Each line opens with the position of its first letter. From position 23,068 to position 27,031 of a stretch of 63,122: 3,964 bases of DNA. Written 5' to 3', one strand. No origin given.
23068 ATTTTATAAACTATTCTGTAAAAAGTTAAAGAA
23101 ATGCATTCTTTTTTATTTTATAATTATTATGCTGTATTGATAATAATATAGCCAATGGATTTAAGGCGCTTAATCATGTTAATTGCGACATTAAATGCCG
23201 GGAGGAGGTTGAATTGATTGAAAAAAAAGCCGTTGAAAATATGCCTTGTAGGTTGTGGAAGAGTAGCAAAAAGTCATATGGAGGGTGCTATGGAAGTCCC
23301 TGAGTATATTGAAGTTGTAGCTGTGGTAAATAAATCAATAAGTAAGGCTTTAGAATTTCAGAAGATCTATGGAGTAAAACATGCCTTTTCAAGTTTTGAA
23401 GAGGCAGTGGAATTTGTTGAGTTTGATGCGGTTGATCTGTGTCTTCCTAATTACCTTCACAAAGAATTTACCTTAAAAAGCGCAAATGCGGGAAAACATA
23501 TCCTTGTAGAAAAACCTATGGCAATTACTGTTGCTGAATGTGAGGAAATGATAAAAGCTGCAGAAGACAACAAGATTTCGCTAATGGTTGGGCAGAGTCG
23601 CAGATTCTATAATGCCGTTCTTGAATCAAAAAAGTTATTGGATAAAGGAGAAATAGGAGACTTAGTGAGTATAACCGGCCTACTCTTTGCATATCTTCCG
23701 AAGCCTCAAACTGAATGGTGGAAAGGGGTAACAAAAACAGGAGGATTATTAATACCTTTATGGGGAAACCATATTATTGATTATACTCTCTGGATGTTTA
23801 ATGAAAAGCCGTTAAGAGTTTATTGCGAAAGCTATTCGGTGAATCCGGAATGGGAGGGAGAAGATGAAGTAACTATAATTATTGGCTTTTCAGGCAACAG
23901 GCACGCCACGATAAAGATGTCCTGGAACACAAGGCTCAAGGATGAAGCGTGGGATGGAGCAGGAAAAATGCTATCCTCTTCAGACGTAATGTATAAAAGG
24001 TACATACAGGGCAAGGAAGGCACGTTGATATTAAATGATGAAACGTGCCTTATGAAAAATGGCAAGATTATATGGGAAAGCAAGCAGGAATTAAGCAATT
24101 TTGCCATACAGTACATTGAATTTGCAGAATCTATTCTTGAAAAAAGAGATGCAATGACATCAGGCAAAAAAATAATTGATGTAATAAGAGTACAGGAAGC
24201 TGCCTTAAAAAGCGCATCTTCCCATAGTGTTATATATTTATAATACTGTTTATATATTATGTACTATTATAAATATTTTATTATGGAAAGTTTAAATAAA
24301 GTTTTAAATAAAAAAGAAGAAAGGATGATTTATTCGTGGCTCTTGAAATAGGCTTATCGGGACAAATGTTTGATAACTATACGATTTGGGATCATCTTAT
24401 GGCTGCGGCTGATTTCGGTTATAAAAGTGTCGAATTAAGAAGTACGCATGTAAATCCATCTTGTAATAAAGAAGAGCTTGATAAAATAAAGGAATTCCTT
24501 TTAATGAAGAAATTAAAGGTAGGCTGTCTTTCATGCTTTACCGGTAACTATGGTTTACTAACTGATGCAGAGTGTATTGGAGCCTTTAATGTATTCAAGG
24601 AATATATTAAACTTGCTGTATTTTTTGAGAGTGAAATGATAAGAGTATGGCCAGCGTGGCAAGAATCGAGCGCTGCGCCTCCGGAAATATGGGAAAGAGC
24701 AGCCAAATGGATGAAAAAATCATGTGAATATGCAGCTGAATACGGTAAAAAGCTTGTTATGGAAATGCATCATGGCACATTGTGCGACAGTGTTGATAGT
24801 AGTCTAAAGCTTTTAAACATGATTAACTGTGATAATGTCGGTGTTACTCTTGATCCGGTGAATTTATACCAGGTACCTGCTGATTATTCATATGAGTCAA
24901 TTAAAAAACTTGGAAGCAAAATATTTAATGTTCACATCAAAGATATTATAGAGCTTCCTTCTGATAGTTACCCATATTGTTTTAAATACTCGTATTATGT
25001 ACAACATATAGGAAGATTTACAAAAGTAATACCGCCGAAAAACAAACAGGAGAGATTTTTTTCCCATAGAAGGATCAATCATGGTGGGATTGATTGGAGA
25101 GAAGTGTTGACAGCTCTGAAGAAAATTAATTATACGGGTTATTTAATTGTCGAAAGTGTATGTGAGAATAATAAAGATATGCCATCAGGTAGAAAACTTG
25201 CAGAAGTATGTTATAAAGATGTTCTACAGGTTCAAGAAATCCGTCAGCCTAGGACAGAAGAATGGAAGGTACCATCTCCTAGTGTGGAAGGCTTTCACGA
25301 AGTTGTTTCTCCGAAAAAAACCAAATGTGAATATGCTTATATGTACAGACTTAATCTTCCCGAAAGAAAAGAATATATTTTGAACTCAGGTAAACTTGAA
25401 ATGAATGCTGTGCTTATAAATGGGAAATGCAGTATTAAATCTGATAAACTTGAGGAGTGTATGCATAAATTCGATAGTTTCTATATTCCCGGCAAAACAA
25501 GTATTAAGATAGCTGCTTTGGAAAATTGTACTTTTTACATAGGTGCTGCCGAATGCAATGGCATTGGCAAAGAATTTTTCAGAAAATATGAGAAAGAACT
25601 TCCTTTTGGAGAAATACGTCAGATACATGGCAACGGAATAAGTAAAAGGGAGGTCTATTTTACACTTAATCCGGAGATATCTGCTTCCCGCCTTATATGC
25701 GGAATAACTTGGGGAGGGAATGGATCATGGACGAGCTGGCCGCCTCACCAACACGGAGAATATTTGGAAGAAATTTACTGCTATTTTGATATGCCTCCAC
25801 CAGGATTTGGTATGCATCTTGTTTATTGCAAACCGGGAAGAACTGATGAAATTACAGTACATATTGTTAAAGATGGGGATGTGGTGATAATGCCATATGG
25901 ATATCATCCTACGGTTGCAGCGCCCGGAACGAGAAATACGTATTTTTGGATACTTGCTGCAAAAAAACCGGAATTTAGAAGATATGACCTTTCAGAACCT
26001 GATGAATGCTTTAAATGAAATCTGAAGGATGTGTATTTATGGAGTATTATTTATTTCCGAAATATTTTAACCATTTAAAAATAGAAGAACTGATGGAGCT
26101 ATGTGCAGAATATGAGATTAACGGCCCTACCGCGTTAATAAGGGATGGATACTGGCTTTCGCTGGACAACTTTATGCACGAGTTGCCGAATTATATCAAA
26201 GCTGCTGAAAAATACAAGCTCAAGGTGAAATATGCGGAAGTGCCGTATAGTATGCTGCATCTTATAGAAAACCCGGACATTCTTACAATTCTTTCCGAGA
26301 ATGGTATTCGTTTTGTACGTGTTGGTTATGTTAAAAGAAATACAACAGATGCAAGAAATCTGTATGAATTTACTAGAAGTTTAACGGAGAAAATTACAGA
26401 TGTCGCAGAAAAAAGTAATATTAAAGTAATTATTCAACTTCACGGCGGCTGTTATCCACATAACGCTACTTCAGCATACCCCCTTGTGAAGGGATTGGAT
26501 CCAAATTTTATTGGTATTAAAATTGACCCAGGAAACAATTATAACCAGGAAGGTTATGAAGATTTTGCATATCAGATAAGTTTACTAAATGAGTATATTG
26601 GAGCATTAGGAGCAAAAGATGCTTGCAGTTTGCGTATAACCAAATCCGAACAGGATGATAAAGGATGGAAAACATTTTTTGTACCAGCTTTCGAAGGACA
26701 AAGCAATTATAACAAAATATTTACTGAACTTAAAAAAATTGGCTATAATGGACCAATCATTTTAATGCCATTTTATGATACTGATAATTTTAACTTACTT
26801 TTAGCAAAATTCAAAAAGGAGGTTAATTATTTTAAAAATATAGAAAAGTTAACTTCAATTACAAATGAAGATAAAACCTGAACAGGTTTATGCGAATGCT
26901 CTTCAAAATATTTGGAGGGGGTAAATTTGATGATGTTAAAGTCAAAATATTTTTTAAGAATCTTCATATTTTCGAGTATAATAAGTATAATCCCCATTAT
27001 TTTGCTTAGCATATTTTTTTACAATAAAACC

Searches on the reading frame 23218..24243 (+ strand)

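Call 67: search_protein_families(library=pfam, proteins=[window:23218-24243:+], max_evalue=0.0001)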
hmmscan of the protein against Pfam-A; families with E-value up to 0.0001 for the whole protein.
window:23218-24243:+ (341 aa): 3 families
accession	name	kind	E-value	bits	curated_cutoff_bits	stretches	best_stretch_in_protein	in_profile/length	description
PF01408.29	GFO_IDH_MocA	-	2.1e-25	90.2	24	1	7-125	2-119/120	Oxidoreductase family, NAD-binding Rossmann fold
PF22725.1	GFO_IDH_MocA_C3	-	1.1e-16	61.4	27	1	136-241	3-109/124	GFO/IDH/MocA C-terminal domain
PF02894.22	GFO_IDH_MocA_C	-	4.2e-11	43.5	22.9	1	138-337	1-214/218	Oxidoreductase family, C-terminal alpha/beta domain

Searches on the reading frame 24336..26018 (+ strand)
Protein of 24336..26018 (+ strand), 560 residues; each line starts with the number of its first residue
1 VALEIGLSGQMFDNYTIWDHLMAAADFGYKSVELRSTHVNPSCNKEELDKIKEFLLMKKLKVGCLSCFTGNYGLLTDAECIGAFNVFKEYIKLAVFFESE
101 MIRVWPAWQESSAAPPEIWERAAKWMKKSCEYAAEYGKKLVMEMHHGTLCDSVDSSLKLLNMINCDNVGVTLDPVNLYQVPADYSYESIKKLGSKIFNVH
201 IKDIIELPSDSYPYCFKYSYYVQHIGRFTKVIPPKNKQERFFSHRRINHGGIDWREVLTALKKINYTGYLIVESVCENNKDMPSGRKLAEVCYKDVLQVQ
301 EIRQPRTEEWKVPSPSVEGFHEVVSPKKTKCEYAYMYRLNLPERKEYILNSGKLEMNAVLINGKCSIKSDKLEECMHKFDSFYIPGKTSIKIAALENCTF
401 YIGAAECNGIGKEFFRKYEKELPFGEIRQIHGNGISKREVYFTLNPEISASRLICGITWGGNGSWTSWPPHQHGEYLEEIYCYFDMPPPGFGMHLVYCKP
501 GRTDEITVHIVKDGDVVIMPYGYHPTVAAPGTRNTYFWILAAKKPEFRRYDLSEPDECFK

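Call 67: search_protein_families(library=pfam, proteins=[window:24336-26018:+], max_evalue=0.0001)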
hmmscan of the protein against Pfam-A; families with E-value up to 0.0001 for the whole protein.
window:24336-26018:+ (560 aa): 2 families
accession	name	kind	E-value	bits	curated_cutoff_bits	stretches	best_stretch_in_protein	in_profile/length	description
PF04962.18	KduI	-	4e-33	115.3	23.9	1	323-549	17-253/262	KduI/IolB family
PF01261.30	AP_endonuc_2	-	7.7e-31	108.1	31.1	1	23-278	3-233/249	Xylose isomerase-like TIM barrel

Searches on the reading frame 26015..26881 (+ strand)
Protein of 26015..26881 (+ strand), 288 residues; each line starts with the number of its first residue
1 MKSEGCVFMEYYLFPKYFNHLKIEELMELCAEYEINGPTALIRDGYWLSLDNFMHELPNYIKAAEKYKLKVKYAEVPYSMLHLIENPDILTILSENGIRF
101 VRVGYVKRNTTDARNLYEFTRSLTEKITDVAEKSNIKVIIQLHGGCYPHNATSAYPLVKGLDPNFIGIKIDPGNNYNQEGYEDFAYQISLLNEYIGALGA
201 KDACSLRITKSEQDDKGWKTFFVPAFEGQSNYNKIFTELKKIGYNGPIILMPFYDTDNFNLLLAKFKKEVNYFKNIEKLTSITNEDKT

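Call 67: search_protein_families(library=pfam, proteins=[window:26015-26881:+], max_evalue=0.0001)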
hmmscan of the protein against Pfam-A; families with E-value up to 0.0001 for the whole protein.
window:26015-26881:+ (288 aa): 1 family
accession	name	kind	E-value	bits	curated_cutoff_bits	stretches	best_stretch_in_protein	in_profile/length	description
PF01261.30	AP_endonuc_2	-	1.5e-12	48.2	31.1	1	97-261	81-234/249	Xylose isomerase-like TIM barrel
